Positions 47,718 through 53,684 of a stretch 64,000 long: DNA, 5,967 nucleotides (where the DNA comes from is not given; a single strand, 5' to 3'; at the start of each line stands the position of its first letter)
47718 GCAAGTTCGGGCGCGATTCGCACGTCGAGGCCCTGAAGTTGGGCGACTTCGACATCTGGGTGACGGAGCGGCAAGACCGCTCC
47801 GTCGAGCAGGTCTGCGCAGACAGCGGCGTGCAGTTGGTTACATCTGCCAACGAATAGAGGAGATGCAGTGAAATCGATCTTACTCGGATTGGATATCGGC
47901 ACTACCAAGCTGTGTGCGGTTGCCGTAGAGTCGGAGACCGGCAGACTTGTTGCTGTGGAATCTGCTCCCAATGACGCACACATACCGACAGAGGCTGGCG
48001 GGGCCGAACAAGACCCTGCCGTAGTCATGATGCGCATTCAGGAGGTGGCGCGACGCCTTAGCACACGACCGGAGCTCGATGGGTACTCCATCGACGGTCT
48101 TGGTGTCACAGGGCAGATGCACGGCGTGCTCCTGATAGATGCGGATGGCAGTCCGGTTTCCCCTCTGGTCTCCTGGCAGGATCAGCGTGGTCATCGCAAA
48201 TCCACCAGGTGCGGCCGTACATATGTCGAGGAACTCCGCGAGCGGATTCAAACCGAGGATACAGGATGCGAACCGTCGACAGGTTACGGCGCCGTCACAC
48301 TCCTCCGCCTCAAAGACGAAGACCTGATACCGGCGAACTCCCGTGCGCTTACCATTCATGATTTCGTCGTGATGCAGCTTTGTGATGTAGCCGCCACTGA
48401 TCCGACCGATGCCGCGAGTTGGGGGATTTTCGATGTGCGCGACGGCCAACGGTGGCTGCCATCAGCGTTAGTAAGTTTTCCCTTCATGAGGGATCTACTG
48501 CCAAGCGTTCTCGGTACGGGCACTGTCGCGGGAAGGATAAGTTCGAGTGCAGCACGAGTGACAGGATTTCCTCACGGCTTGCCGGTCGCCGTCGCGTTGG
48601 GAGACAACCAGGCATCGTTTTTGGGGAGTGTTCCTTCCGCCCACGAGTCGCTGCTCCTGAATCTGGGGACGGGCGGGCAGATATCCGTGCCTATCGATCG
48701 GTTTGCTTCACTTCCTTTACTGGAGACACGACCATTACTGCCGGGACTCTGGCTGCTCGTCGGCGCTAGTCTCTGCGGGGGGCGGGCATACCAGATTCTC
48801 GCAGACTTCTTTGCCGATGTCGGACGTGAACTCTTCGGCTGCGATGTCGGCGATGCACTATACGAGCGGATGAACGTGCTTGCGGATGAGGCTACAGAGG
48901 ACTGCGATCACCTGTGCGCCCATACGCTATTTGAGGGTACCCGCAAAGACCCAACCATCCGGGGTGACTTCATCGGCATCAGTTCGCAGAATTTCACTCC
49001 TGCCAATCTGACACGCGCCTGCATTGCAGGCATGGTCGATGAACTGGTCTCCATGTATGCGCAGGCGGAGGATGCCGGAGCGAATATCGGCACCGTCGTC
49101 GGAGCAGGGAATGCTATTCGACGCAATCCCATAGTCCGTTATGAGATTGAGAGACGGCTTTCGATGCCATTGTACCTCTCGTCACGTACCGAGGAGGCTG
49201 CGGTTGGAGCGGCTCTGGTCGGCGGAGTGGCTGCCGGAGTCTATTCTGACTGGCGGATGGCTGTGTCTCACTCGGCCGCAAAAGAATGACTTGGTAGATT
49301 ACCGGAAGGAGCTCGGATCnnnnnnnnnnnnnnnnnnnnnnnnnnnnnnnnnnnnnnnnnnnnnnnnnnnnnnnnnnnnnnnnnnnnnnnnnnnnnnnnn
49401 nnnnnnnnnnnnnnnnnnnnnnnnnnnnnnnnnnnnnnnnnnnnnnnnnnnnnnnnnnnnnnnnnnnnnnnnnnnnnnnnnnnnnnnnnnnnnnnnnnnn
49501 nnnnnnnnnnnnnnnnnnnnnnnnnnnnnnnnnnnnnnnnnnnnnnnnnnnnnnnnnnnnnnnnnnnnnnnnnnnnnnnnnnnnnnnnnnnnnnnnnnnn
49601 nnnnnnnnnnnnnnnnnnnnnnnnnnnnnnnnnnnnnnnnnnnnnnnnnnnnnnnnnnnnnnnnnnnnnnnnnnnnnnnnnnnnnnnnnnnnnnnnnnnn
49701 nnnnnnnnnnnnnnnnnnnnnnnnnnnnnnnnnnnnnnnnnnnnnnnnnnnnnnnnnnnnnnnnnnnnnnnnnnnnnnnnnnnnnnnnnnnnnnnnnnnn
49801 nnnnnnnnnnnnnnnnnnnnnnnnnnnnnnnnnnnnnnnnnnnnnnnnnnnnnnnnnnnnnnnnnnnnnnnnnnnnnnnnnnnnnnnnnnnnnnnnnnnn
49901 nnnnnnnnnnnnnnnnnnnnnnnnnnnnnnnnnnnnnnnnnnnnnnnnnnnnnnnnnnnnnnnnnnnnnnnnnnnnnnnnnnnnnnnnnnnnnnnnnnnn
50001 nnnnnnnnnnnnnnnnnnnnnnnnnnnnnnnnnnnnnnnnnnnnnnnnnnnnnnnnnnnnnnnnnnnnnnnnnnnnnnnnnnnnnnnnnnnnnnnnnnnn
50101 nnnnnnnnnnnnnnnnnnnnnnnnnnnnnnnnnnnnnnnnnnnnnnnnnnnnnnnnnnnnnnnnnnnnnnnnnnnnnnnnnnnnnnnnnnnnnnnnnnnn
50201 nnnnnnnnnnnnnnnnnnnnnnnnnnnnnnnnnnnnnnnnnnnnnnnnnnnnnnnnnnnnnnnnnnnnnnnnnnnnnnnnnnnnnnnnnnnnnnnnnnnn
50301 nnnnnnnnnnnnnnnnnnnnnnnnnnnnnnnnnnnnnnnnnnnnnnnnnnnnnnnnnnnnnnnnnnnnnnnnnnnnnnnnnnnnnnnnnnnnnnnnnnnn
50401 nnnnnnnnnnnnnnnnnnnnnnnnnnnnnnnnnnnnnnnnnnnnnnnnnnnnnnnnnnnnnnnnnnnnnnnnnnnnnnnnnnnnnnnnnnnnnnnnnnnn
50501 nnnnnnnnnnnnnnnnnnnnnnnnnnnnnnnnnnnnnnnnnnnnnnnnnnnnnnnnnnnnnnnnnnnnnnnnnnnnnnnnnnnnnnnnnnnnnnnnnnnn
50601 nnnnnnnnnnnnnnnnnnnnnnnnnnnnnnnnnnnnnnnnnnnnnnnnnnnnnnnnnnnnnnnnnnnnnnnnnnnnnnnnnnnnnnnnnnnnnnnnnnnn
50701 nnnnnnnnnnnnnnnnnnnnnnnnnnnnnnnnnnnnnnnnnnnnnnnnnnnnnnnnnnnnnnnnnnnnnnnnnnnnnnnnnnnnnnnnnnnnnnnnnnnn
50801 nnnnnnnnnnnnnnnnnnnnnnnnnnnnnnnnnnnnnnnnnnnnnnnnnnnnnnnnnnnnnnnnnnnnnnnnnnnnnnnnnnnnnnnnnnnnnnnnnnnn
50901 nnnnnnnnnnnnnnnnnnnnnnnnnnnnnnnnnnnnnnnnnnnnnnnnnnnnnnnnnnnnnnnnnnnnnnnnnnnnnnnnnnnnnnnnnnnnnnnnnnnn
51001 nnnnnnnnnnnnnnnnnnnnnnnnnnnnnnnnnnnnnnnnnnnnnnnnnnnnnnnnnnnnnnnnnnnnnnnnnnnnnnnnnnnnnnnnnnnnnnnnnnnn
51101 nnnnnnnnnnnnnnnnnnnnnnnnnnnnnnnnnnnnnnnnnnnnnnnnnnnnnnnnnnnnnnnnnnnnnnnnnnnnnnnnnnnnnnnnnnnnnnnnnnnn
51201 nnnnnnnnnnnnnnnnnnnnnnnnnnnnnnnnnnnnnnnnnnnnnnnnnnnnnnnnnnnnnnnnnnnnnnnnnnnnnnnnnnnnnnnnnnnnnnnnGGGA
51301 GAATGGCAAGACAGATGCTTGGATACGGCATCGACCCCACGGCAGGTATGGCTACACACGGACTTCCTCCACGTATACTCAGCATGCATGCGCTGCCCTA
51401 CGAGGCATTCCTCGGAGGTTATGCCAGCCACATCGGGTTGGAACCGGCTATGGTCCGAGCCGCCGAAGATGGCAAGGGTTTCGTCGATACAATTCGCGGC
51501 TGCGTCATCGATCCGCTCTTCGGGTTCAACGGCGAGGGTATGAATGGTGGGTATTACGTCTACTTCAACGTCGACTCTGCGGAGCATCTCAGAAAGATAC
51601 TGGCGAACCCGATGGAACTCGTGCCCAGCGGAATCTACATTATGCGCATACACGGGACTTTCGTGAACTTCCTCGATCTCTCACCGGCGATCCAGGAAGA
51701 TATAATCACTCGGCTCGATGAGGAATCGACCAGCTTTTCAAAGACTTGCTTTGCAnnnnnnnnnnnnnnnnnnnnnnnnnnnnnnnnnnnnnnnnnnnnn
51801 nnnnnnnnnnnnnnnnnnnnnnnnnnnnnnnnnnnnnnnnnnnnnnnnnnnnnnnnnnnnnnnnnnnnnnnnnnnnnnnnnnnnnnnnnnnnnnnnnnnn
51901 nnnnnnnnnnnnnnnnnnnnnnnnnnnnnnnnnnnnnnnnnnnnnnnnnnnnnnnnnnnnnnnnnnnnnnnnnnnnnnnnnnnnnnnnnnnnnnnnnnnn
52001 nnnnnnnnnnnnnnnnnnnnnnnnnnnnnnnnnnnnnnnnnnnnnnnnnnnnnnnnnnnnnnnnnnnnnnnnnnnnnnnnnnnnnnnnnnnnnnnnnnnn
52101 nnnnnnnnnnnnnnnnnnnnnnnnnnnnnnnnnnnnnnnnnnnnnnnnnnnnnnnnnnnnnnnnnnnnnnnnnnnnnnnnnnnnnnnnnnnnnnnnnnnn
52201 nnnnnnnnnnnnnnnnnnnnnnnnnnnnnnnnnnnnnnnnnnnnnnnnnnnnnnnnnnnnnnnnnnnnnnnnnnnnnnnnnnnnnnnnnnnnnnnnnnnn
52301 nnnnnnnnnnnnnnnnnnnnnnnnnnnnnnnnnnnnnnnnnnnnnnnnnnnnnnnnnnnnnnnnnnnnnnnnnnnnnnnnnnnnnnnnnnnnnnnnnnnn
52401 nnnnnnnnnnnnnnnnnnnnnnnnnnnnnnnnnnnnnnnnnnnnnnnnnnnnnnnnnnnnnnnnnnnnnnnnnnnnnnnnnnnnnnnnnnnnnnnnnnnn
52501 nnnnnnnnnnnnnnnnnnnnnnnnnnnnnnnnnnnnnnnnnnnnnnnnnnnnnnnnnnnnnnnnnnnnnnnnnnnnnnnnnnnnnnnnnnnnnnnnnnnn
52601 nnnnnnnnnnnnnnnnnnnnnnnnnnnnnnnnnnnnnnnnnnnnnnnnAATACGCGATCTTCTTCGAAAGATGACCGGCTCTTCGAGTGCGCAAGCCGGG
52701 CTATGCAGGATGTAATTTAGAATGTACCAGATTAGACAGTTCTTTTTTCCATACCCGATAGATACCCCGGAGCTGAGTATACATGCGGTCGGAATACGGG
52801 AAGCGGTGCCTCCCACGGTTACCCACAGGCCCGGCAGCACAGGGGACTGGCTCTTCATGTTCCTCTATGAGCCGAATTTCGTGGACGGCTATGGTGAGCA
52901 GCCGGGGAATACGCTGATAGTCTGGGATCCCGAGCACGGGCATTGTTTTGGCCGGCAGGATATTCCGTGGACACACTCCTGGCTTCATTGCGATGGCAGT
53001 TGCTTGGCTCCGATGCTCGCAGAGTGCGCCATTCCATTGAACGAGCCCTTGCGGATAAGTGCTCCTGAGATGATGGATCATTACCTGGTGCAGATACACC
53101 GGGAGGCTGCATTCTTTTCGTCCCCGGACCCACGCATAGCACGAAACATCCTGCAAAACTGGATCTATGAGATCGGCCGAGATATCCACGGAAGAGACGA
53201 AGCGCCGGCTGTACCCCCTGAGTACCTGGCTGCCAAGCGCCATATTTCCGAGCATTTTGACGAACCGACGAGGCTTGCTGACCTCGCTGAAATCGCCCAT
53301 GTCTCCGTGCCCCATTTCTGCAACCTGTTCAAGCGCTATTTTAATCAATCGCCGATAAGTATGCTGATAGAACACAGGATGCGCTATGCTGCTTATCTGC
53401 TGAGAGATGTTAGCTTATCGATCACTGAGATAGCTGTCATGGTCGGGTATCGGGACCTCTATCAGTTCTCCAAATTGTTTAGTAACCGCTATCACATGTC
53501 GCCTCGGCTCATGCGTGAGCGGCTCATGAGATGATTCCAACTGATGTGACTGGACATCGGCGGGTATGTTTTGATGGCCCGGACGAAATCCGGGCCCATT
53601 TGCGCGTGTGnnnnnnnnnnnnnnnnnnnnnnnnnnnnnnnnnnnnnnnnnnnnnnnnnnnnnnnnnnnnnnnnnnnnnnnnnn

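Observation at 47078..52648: DeoR regulator, FGGY kinase, glycyl radical enzyme and activase operon: a candidate anaerobic sugar-derived eliminase system of unassigned specificity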

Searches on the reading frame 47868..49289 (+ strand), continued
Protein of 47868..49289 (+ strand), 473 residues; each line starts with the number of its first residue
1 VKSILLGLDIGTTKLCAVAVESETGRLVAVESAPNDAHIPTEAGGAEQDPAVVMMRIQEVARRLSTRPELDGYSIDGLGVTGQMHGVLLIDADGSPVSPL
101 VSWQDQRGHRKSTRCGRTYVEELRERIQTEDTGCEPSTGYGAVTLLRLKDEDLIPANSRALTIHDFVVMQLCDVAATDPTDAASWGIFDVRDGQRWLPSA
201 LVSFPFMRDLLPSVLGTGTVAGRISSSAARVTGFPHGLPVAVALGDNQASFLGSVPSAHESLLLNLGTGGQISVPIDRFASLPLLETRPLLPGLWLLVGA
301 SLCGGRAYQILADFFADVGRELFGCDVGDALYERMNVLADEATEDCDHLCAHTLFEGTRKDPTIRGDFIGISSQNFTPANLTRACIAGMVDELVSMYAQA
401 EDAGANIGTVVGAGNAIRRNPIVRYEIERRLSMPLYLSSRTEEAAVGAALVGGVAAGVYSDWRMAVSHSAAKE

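Call 65: find_encoding_contigs(protein=P0218, flank=8000, max_places=1)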
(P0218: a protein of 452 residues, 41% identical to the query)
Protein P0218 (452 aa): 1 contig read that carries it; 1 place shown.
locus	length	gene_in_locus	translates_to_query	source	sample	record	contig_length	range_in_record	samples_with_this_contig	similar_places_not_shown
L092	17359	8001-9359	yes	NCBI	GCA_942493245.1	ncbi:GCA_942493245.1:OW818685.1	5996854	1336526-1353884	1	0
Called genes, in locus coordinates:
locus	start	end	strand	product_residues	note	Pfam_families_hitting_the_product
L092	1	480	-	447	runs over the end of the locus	PF02310:B12-binding, PF04055:Radical_SAM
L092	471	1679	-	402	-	PF04055:Radical_SAM, PF13353:Fer4_12 (weak)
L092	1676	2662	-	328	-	PF04909:Amidohydro_2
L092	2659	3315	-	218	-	-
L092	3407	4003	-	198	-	PF13577:SnoaL_4, PF13474:SnoaL_3 (weak), PF14534:DUF4440, PF12680:SnoaL_2 (weak)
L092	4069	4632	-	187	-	PF01209:Ubie_methyltran, PF08241:Methyltransf_11, PF08242:Methyltransf_12, PF13489:Methyltransf_23, PF13649:Methyltransf_25, PF13847:Methyltransf_31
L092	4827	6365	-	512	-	PF02310:B12-binding, PF04055:Radical_SAM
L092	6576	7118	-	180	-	PF04313:HSDR_N (weak)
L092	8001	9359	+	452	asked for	PF00370:FGGY_N, PF02782:FGGY_C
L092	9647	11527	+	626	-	PF00009:GTP_EFTU, PF01926:MMR_HSR1 (faint), PF00679:EFG_C, PF21018:BipA_C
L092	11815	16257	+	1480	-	PF01011:PQQ (faint), PF13360:PQQ_2, PF13570:Beta-prop_ACSF4, PF13360:PQQ_2, PF11721:Malectin (weak)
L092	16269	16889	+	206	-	PF01841:Transglut_core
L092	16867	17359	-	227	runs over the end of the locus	PF02254:TrkA_N, PF02737:3HCDH_N (weak), PF02080:TrkA_C (weak)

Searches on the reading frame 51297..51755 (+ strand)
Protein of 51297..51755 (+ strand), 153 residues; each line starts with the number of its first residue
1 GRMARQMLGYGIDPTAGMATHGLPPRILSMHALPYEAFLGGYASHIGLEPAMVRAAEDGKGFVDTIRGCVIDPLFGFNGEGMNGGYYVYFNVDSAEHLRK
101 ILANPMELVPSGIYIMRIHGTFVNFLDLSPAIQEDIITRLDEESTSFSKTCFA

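Call 97: search_protein_families(library=pfam, proteins=[window:51297-51755:+], max_evalue=10)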
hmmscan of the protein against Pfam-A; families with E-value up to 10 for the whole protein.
window:51297-51755:+ (153 aa): 1 family
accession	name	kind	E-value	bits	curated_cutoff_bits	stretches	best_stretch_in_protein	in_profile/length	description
PF01228.26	Gly_radical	-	0.0047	17.9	22.2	1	11-106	4-89/106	Glycine radical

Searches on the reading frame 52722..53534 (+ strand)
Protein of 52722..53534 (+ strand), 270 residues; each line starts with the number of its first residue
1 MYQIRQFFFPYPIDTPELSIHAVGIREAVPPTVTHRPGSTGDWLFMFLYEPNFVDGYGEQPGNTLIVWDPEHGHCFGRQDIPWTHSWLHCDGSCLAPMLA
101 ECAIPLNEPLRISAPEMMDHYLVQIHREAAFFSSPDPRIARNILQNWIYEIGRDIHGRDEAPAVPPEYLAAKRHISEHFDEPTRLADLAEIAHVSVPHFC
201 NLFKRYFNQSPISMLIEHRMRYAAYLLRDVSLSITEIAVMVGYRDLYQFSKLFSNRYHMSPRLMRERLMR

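Call 8: search_protein_families(library=pfam, proteins=[window:52722-53534:+])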
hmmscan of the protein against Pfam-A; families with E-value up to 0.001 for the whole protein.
window:52722-53534:+ (270 aa): 2 families
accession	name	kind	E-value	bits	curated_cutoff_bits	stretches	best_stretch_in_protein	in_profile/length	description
PF12833.13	HTH_18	-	8.4e-18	64.9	33.6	1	188-267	1-80/80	Helix-turn-helix domain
PF00165.29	HTH_AraC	-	3.1e-17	62.7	26.6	2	175-214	1-40/42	Bacterial regulatory helix-turn-helix proteins, AraC family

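Call 9: search_protein_families(library=ncbifam, proteins=[window:52722-53534:+])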
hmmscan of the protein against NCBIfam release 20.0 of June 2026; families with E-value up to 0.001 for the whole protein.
window:52722-53534:+ (270 aa): 22 families
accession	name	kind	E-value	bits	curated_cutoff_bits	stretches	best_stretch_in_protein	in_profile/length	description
NF049932.1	TranspRegBtr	equivalog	8.4e-13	47.7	900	1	169-266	167-265/531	bacillibactin transport transcriptional regulator Btr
NF047788.1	TransRegPocR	equivalog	4.1e-12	46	500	1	171-268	194-291/296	transcriptional regulator PocR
NF007860.0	PRK10572.1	equivalog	1.1e-11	44.2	208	1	119-267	137-284/292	arabinose operon transcriptional regulator AraC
NF041686.2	ant_diox_reg_AndR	equivalog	2.3e-10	40.6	350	1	164-261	215-314/321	anthranilate 1,2-dioxygenase regulatory protein AndR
NF052371.1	TransRegGbdRPseu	equivalog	4.6e-10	39.1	480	1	178-266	237-325/365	choline metabolism transcriptional regulator GbdR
NF006902.0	PRK09393.1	equivalog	1.5e-08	34.2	425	1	175-268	229-322/327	transcriptional regulator FtrA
NF012144.2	ramA_TF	equivalog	1.8e-08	34.8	180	1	174-266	13-105/108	RamA family antibiotic efflux transcriptional regulator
NF049968.1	QhpR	equivalog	2.5e-08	33.4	250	1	214-265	233-284/284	AraC-like transcriptional regulator QhpR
NF047455.1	TF_Staph_AryK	equivalog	2.9e-08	32.4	850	1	172-267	163-258/759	transcriptional regulator AryK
NF040475.1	chlor_reg_RclR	equivalog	5.1e-08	32.6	400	1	181-268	192-279/284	reactive chlorine-specific transcriptional regulator RclR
NF010028.0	PRK13503.1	equivalog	8e-08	32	288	1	175-267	180-272/278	HTH-type transcriptional activator RhaS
TIGR02297.1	HpaA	equivalog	9.8e-07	28.3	274.65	1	174-267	194-287/287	4-hydroxyphenylacetate catabolism regulatory protein HpaA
NF007584.0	PRK10219.1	equivalog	8.4e-06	26.1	174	1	174-268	13-107/107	superoxide response transcriptional regulator SoxS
NF007693.0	PRK10371.1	equivalog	1.2e-05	24.6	253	1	174-265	206-297/309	transcriptional regulator MelR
NF033869.1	viru_reg_Rsp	equivalog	1.3e-05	23.8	400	1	172-268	153-249/701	AraC family transcriptional regulator Rsp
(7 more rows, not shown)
